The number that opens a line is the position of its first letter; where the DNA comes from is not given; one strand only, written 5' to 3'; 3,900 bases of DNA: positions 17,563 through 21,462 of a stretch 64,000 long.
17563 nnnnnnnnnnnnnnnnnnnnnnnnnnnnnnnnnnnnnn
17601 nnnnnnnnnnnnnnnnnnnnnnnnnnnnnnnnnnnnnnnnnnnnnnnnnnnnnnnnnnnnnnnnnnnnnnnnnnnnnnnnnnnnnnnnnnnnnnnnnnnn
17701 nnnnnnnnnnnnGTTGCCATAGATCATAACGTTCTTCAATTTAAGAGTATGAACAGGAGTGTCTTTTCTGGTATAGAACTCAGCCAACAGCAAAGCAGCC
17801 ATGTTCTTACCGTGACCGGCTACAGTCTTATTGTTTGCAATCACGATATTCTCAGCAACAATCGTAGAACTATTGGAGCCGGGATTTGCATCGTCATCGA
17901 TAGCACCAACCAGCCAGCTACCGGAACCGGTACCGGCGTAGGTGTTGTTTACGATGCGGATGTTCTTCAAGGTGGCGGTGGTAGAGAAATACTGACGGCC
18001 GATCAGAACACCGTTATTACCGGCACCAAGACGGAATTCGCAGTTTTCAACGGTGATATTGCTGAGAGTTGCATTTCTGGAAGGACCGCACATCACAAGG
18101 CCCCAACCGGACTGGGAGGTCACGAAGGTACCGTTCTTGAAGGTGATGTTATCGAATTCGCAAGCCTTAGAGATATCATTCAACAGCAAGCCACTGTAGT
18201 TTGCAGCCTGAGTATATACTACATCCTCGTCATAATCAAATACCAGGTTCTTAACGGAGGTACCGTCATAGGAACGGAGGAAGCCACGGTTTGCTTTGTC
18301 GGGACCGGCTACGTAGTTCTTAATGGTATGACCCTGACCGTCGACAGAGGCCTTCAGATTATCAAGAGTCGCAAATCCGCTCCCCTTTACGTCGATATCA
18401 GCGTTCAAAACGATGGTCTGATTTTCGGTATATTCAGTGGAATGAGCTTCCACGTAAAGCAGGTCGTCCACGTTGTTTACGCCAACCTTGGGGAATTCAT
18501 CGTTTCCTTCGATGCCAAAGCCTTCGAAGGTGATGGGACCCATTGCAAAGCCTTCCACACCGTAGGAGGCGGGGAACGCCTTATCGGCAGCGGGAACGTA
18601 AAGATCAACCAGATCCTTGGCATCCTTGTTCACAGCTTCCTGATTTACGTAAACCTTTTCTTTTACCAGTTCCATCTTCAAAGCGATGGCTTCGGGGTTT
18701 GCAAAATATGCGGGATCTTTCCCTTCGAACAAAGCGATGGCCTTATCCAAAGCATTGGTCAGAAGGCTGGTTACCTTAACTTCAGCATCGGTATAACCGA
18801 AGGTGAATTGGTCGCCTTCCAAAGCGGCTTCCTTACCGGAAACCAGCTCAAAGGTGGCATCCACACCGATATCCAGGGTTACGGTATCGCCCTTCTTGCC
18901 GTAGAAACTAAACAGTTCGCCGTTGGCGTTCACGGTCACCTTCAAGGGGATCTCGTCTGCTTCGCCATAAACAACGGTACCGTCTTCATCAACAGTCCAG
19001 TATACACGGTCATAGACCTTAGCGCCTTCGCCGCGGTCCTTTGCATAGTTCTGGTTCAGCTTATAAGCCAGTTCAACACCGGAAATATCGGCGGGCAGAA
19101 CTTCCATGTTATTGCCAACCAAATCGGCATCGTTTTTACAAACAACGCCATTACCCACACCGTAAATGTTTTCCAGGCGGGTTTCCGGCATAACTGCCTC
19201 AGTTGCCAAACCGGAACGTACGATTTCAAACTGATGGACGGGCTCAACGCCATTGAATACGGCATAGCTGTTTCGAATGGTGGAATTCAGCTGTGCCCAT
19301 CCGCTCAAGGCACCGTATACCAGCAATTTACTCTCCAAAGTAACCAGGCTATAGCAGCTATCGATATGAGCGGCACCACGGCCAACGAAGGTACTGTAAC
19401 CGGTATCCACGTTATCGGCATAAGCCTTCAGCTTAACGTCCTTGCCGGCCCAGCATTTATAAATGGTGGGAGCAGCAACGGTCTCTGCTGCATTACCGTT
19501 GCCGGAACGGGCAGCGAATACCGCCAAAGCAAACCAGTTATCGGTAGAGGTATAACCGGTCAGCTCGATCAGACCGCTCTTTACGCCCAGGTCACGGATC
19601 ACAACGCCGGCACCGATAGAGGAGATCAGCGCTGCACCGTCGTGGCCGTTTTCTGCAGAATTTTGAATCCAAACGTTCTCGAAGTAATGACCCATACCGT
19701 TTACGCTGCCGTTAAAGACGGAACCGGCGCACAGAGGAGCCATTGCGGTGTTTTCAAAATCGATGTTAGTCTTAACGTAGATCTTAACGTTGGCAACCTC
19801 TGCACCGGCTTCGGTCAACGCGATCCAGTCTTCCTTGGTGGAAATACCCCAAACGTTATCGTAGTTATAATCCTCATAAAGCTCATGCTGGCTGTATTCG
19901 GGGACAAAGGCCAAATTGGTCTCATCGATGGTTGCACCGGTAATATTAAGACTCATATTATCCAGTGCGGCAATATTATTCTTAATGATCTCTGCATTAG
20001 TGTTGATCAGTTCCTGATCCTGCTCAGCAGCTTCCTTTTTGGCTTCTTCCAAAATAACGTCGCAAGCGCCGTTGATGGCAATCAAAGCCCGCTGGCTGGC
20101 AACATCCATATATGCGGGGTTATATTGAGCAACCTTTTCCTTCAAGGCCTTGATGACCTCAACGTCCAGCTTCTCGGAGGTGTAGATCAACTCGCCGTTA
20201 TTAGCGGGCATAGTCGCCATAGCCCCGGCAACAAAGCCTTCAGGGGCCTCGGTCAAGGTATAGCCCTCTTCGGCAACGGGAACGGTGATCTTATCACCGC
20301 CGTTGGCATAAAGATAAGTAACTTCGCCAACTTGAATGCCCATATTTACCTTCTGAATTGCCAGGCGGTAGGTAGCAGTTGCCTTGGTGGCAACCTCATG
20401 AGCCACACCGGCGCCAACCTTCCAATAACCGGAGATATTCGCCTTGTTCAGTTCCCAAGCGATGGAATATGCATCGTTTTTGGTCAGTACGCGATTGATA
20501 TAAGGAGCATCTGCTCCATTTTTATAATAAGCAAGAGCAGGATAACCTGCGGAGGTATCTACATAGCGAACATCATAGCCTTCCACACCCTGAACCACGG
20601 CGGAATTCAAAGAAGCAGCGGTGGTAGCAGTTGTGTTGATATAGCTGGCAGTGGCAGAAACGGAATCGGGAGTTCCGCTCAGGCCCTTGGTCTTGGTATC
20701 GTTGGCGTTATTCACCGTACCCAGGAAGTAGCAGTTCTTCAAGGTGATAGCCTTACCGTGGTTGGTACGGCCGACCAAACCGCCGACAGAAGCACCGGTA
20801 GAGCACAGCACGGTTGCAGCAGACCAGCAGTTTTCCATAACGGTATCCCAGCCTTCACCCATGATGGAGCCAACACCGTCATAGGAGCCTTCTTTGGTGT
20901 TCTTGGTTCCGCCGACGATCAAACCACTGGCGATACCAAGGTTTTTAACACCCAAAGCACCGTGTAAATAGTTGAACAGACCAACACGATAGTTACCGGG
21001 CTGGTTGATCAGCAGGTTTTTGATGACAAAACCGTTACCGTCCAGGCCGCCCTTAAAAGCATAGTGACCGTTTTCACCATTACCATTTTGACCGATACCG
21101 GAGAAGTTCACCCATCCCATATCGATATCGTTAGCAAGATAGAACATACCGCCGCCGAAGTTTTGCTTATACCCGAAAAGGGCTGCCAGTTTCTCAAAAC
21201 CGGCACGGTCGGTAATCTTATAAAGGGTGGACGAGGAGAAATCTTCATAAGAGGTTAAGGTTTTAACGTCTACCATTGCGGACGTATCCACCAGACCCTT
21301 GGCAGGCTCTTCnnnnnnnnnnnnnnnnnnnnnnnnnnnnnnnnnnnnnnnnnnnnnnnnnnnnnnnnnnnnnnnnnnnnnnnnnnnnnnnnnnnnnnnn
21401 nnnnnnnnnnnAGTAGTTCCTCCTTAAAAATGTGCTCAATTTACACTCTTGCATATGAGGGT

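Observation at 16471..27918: Tandem pair of giant secreted beta-helix paralogs, each ending in a cohesin-like module fused directly to a dockerin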

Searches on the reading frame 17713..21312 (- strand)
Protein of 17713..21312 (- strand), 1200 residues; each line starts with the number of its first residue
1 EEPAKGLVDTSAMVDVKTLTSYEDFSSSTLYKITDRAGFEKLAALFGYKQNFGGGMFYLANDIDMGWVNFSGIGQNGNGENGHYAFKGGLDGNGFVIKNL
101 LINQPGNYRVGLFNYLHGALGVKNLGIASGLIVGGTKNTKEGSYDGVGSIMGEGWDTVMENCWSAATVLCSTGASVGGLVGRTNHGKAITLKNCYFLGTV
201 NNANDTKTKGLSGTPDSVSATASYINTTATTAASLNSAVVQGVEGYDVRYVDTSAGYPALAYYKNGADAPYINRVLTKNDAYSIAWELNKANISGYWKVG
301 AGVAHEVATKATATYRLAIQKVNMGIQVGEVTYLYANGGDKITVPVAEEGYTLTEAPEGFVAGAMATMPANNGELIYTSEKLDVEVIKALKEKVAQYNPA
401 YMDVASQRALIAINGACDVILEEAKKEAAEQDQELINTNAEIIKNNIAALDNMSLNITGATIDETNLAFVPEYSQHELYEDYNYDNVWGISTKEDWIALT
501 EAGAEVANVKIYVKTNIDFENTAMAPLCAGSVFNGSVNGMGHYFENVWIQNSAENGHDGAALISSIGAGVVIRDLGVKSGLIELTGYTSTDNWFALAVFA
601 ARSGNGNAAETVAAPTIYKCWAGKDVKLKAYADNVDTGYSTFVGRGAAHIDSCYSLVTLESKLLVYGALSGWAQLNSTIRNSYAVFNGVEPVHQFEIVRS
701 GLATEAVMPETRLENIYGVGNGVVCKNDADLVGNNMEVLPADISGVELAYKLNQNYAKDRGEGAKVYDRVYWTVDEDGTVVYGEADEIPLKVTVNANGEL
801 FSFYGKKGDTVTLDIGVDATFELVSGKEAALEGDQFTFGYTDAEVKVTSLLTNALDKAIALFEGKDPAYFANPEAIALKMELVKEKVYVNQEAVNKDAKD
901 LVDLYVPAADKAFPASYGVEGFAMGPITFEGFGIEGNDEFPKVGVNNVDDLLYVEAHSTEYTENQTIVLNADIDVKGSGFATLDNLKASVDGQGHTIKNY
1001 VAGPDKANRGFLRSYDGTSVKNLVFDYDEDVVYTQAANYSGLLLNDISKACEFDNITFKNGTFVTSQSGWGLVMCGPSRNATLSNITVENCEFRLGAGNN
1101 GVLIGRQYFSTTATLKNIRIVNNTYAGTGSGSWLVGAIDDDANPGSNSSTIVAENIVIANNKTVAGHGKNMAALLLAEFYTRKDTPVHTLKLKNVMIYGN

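Call 55: predict_structure(alignment_id=A3)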
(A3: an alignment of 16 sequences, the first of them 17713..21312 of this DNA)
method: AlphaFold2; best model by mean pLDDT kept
length: 1200 residues; sequences in the alignment: 16
mean_pLDDT: 81.3   pTM: 0.46
mean pLDDT of the five models: 81.3, 80.3, 79.4, 79.4, 78.5
residues with pLDDT >= 90: 374; 70-90: 620; 50-70: 133; < 50: 73
segments of 3 or more residues with pLDDT < 50: 1-3, 78-82, 203-208, 606-611, 689-710, 722-734, 760-766, 1142-1144
pLDDT, mean of each block of 10 residues (from residue 1): 67 91 89 95 81 89 91 65 75 93 88 85 91 80 80 89 90 84 76 88 53 80 79 81 82 86 83 84 86 78 81 90 67 89 82 87 90 85 75 88 90 91 83 83 84 75 84 92 90 94 86 96 89 91 95 67 88 95 70 77 58 79 89 63 83 86 56 66 69 34 30 75 43 57 86 77 58 89 90 81 89 75 87 89 85 84 88 91 84 88 87 86 77 84 92 90 93 87 90 93 61 89 91 63 80 95 83 83 95 82 84 93 84 81 61 94 67 77 66 89
secondary structure, 60 per line:
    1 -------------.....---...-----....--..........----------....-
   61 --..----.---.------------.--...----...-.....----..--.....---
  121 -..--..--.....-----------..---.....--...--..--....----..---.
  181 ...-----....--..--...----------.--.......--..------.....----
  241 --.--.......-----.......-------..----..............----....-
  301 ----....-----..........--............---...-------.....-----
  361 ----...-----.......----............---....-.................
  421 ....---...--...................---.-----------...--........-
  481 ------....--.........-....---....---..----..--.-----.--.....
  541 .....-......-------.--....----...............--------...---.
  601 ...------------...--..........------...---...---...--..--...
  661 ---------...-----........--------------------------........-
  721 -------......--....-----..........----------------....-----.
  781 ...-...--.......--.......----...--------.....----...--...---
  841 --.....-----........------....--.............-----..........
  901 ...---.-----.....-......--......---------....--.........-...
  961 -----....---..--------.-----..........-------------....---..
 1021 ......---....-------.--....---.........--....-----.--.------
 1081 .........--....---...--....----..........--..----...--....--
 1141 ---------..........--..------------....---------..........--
elements in order (helices of 4 or more, strands of 3 or more residues): E30-33 H36-45 E56-59 E89-91 E96-98 E100-104 E113-117 E130-134 E151-155 E158-160 E167-170 E180-183 E189-192 E199-201 E218-221 H232-236 E246-252 E258-264 H278-291 E296-299 E305-308 E314-323 E326-337 E341-343 E351-355 E365-367 E373-379 H384-395 H404-424 H433-451 H473-479 E487-490 H493-501 H503-506 E510-513 E536-545 E547-552 E563-566 E571-585 E594-596 E600-603 E616-618 E621-630 E637-639 E643-645 E649-651 E658-660 E670-672 E678-685 E712-719 H728-733 E736-739 H745-754 E771-774 E780-783 E790-796 E799-805 E810-812 E821-825 E830-832 E835-837 E843-847 H853-860 H873-885 H891-903 E919-924 E927-932 E942-945 H948-956 E966-969 E989-998 E1012-1015 E1019-1026 E1030-1033 E1044-1047 E1051-1059 E1062-1065 E1081-1089 E1092-1095 E1099-1101 E1104-1107 E1112-1121 E1130-1132 E1135-1138 E1150-1159 E1176-1179 E1189-1198

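Call 58: fold_search(model_id=the predicted structure, library=pdb)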
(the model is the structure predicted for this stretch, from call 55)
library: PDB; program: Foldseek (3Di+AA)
matches with E <= 10: 221; with E <= 0.001: 3
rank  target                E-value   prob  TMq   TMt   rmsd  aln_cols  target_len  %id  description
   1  3n6z                  2.2e-05  1.00  0.14  0.40   8.3       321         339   15  Crystal structure of a putative immunoglobulin A1 protease (BACOVA_03286) from Bacteroides ovatus at 1.30 A resolution (released 2010-07-21)
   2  8bwk_A                7.6e-05  0.90  0.11  0.16  21.3       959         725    9  Metagenomic derived PL6 alginate lyase (released 2023-12-20)
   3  8bwk_B                6.9e-04  0.66  0.11  0.16  21.7       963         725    9  Metagenomic derived PL6 alginate lyase (released 2023-12-20)
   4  8bwk_C                2.5e-03  0.57  0.12  0.17  21.5       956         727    9  Metagenomic derived PL6 alginate lyase (released 2023-12-20)
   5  8bwk_D                4.2e-03  0.21  0.10  0.13  22.0       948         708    8  Metagenomic derived PL6 alginate lyase (released 2023-12-20)
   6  5nxk_B                6.5e-03  0.87  0.08  0.24  14.2       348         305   13  L. reuteri 53608 SRRP (released 2018-03-21)
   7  5nxk_A                7.1e-03  0.92  0.10  0.27  12.8       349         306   14  L. reuteri 53608 SRRP (released 2018-03-21)
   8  5nxk_C                9.7e-03  0.92  0.10  0.27  11.8       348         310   11  L. reuteri 53608 SRRP (released 2018-03-21)
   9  6xja_P                1.7e-02  1.00  0.13  0.13   8.6       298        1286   12  Streptococcus Pneumoniae IgA1 Protease with IgA1 substrate (released 2021-01-20)
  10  7dmk_C                2.2e-02  0.38  0.13  0.19  24.3       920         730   10  PL6 alginate lyase BcAlyPL6 (released 2021-10-06)
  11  7uvk                  2.7e-02  1.00  0.16  0.15   9.5       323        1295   14  G. haemolysans IgA1 protease (released 2022-11-23)
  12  7uvl_P                4.6e-02  0.97  0.13  0.12  11.4       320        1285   13  IgA1 Protease with IgA1 substrate (released 2022-11-23)
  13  6xjb                  4.8e-02  0.99  0.14  0.13  10.9       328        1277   12  IgA1 Protease (released 2020-12-09)
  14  5ny0                  6.2e-02  0.38  0.08  0.21  14.8       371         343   12  L. reuters 100-23 SRRP (released 2018-03-21)
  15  7xzd_A                8.8e-02  0.11  0.07  0.15  24.5       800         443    8  Mutant (F179A) of the N-terminal domain of fucoidan lyase FdlA (released 2022-09-28)
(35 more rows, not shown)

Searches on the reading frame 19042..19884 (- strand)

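Call 40: search_protein_families(library=pfam, max_evalue=10, proteins=[window:19042-19884:-])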
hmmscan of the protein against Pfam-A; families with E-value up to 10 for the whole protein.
seq(281 aa): 1 family
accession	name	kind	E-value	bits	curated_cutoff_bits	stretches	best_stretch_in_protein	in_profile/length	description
PF05229.21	SCPU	-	0.062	14.1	22.4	1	1-42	83-123/138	Spore Coat Protein U domain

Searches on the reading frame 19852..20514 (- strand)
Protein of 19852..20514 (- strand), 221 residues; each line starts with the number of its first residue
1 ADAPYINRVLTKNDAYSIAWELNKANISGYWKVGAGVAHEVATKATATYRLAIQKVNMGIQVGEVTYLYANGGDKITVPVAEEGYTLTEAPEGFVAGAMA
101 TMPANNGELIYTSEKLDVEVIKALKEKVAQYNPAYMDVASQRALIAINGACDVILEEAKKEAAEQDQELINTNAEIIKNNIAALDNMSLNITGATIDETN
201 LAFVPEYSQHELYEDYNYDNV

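Call 40: search_protein_families(library=pfam, max_evalue=10, proteins=[window:19852-20514:-])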
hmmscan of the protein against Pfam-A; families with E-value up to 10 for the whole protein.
seq(221 aa): 1 family
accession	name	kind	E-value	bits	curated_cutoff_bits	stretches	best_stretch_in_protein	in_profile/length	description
PF23172.1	bHLH_NCOA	-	0.18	12.8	27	1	157-190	34-67/81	Nuclear receptor coactivators bHLH domain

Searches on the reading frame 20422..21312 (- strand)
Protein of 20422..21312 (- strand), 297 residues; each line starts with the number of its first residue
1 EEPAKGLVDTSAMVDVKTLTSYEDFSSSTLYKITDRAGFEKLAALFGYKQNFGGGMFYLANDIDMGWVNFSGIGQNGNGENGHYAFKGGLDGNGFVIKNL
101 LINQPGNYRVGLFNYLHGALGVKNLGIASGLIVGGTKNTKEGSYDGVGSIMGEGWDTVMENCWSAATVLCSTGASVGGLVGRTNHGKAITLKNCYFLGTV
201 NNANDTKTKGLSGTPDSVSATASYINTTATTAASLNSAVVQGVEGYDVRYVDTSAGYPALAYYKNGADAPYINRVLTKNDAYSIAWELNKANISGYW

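Call 40: search_protein_families(library=pfam, max_evalue=10, proteins=[window:20422-21312:-])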
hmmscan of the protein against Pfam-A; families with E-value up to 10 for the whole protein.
seq(297 aa): 1 family
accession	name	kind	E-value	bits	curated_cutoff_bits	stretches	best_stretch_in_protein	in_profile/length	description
PF07581.17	Glug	-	0.016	16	20.5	1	173-201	2-28/28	The GLUG motif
